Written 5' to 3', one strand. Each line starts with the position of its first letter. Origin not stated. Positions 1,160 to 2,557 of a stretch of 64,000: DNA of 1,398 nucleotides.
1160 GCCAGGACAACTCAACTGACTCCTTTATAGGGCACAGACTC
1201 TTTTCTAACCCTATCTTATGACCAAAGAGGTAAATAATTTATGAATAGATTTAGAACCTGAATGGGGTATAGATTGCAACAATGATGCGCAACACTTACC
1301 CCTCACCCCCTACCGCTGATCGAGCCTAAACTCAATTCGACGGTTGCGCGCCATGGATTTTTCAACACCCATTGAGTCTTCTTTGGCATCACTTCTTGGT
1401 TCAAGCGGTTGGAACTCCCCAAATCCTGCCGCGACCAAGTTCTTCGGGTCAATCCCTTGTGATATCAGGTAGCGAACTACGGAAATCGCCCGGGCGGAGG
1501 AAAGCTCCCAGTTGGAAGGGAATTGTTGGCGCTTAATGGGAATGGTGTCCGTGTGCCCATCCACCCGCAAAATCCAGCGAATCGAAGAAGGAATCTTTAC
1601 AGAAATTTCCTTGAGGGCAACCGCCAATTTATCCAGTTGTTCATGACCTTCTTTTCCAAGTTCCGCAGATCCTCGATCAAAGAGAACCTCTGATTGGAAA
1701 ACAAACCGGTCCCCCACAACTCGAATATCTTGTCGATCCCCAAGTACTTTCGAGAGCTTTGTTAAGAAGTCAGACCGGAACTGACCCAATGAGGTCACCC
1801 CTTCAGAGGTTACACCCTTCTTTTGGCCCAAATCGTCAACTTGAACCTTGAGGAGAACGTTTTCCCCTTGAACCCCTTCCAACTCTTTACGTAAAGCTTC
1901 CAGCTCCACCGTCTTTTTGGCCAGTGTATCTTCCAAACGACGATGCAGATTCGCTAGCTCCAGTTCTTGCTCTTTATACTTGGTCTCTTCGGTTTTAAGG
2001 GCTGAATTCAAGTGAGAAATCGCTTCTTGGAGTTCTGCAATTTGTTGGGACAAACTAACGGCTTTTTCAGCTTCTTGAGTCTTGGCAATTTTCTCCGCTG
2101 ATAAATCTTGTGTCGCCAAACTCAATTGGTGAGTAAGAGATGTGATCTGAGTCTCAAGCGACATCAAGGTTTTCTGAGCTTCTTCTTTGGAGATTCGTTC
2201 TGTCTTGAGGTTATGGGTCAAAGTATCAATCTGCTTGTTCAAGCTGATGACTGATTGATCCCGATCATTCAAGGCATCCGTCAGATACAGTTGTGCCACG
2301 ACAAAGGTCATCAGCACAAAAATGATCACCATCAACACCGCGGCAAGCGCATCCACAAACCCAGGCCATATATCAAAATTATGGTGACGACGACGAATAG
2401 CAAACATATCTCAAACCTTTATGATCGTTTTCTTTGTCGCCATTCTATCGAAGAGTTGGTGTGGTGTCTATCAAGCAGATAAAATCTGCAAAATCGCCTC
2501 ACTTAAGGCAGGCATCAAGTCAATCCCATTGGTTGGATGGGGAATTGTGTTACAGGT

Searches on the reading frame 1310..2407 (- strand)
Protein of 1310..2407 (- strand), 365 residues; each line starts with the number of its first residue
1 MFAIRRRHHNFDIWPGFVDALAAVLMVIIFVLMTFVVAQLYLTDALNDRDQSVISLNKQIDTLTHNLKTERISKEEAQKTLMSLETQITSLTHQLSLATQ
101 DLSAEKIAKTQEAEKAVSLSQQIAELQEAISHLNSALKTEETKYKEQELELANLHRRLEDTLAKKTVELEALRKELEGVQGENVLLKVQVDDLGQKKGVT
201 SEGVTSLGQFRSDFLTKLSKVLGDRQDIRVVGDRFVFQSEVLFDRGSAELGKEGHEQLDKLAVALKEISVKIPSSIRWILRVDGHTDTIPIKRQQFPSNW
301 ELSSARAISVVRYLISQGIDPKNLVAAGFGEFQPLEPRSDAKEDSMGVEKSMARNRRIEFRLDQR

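Call 22: search_protein_families(library=pfam, proteins=[window:1310-2407:-], max_evalue=0.001)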
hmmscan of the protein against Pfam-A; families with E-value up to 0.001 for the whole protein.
window:1310-2407:- (365 aa): 1 family
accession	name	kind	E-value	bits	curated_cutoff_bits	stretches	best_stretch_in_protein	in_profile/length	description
PF00691.25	OmpA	-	2.2e-17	63.6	27.2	1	242-342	1-92/98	OmpA family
